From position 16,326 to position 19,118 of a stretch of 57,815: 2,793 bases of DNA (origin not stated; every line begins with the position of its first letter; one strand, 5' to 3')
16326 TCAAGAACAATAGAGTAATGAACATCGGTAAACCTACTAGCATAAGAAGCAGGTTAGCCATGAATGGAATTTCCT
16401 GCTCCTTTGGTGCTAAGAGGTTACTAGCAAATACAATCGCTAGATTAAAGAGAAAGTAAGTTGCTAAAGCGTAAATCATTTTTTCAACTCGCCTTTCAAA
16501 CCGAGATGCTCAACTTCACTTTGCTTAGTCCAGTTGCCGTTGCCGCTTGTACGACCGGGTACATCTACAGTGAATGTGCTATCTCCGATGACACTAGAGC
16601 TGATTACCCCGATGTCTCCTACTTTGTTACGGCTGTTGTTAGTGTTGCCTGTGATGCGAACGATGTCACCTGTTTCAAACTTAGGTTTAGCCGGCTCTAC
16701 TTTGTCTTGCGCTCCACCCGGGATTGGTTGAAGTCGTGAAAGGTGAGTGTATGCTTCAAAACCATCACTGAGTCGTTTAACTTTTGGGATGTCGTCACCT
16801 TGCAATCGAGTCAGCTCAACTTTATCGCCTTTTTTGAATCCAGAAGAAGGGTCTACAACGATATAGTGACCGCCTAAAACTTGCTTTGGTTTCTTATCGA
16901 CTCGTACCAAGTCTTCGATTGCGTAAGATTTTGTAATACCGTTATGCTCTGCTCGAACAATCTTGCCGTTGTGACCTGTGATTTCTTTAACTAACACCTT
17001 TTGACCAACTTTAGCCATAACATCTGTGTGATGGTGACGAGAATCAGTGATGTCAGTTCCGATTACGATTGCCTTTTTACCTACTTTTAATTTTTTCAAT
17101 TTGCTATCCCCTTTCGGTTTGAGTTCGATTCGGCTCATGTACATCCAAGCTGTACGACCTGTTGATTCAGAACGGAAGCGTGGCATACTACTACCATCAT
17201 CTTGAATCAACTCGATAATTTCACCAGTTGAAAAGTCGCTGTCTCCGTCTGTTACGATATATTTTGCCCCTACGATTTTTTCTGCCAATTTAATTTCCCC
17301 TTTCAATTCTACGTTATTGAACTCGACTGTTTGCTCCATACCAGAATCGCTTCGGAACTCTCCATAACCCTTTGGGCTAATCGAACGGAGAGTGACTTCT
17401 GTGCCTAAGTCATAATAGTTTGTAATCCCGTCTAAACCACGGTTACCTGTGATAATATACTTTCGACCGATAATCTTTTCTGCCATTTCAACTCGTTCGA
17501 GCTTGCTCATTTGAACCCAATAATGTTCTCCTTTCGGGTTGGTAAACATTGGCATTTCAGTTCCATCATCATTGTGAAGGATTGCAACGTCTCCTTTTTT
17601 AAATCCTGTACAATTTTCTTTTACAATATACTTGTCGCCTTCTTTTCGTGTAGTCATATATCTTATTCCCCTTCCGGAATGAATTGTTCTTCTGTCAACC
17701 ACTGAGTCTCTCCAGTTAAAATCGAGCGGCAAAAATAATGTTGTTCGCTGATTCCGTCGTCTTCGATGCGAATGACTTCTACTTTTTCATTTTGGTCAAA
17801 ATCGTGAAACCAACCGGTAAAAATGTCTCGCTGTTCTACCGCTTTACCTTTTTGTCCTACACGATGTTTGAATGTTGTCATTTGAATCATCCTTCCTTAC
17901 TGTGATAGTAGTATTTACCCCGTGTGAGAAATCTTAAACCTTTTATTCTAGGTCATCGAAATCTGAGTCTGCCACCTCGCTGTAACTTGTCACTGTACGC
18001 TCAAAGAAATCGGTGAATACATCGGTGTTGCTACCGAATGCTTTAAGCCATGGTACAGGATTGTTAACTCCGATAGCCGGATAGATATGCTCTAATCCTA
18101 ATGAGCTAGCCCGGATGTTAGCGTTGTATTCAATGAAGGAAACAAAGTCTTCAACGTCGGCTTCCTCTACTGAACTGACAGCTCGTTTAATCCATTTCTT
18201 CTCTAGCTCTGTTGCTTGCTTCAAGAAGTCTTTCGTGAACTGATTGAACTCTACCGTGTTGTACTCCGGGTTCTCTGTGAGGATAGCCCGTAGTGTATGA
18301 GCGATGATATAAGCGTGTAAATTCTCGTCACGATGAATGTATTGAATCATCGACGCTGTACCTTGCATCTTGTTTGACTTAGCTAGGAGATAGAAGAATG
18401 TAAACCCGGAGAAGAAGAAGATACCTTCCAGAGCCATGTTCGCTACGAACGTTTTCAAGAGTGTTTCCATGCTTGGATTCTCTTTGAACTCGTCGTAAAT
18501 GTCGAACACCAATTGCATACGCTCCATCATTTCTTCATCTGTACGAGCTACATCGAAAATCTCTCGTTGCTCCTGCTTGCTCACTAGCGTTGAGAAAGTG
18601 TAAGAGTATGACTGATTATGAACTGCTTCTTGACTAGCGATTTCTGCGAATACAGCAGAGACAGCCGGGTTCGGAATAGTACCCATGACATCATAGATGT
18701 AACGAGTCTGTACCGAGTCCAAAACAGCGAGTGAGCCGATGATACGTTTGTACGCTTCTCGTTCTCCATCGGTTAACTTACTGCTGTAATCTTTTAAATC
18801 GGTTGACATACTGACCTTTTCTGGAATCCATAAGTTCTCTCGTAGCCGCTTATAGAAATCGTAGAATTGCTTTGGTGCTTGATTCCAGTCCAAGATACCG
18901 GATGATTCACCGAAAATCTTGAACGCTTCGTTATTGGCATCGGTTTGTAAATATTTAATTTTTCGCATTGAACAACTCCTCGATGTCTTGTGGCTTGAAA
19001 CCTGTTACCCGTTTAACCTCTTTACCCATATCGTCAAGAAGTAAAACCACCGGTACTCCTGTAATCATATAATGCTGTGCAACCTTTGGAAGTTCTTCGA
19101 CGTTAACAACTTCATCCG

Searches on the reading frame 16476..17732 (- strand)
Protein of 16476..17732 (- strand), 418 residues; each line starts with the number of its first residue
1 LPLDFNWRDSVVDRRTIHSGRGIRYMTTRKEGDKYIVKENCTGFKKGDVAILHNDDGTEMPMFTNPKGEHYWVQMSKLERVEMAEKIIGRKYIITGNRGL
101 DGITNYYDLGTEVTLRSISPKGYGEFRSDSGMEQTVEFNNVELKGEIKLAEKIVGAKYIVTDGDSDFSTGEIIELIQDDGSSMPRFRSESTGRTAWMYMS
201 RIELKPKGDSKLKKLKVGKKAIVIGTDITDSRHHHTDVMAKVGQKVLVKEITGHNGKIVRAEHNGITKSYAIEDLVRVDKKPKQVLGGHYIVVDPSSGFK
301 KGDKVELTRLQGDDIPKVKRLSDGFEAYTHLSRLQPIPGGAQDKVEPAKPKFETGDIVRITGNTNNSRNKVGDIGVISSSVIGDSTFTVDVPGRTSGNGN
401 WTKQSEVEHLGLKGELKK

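Call 9: search_protein_families(library=phrogs, proteins=[window:16476-17732:-])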
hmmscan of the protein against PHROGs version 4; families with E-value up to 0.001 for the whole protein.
window:16476-17732:- (418 aa): 4 families
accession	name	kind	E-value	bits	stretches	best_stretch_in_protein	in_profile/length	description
phrog_26483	-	unknown function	1e-11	45.3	1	160-215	90-146/418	-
phrog_13152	-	unknown function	1.3e-08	36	0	159-214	17-64/171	-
phrog_12785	-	unknown function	0.00018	21.7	0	160-214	36-91/376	-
phrog_31972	-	unknown function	0.00077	20.4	0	349-398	10-60/88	-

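Call 42: search_protein_families(library=pfam, proteins=[window:16476-17732:-], max_evalue=0.01)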
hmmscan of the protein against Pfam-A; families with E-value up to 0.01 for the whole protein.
window:16476-17732:- (418 aa): 0 families

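Call 82: search_solved_structures(query=window:16476-17732:-, max_evalue=1)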
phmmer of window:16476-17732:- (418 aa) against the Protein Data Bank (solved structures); distinct sequences matched with E-value up to 1: 1.
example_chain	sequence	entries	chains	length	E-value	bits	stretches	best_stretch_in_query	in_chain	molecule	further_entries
4hh9_B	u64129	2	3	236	0.25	13.3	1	71-126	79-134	Fab KE5, heavy chain | Antibody KE5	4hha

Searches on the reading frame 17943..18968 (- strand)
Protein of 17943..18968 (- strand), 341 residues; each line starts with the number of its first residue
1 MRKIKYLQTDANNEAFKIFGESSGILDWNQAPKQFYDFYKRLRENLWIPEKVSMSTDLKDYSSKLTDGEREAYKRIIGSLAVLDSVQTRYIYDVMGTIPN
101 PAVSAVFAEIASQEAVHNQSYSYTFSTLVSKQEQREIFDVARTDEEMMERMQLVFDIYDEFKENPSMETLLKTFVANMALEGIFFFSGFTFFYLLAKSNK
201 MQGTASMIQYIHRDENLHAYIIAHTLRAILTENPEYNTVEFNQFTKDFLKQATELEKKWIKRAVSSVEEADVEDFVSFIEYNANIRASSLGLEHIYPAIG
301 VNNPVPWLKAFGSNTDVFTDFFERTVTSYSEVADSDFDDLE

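Call 18: search_protein_families(library=phrogs, proteins=[window:17943-18968:-], max_evalue=0.01)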
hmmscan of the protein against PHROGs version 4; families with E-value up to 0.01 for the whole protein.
window:17943-18968:- (341 aa): 7 families
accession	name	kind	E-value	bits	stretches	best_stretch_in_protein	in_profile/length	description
phrog_86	-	DNA, RNA and nucleotide metabolism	6.2e-93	313.2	1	4-336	44-392/504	ribonucleoside diphosphate reductase small subunit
phrog_24856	-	DNA, RNA and nucleotide metabolism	2.4e-26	93.7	1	26-211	8-194/195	ribonucleotide reductase class Ia beta subunit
phrog_8368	-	DNA, RNA and nucleotide metabolism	1.8e-16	61.5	1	201-333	1-140/156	aerobic NDP reductase small subunit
phrog_10582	-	DNA, RNA and nucleotide metabolism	8.1e-16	59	1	10-176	11-176/255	ribonucleotide reductase class Ia beta subunit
phrog_34582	-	unknown function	6.5e-09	37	1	3-48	5-50/51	-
phrog_9465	-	DNA, RNA and nucleotide metabolism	1.8e-06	29.3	1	135-216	5-79/81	ribonucleoside diphosphate reductase small subunit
phrog_9530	-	DNA, RNA and nucleotide metabolism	0.0011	20.3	1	39-89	24-73/108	ribonucleotide reductase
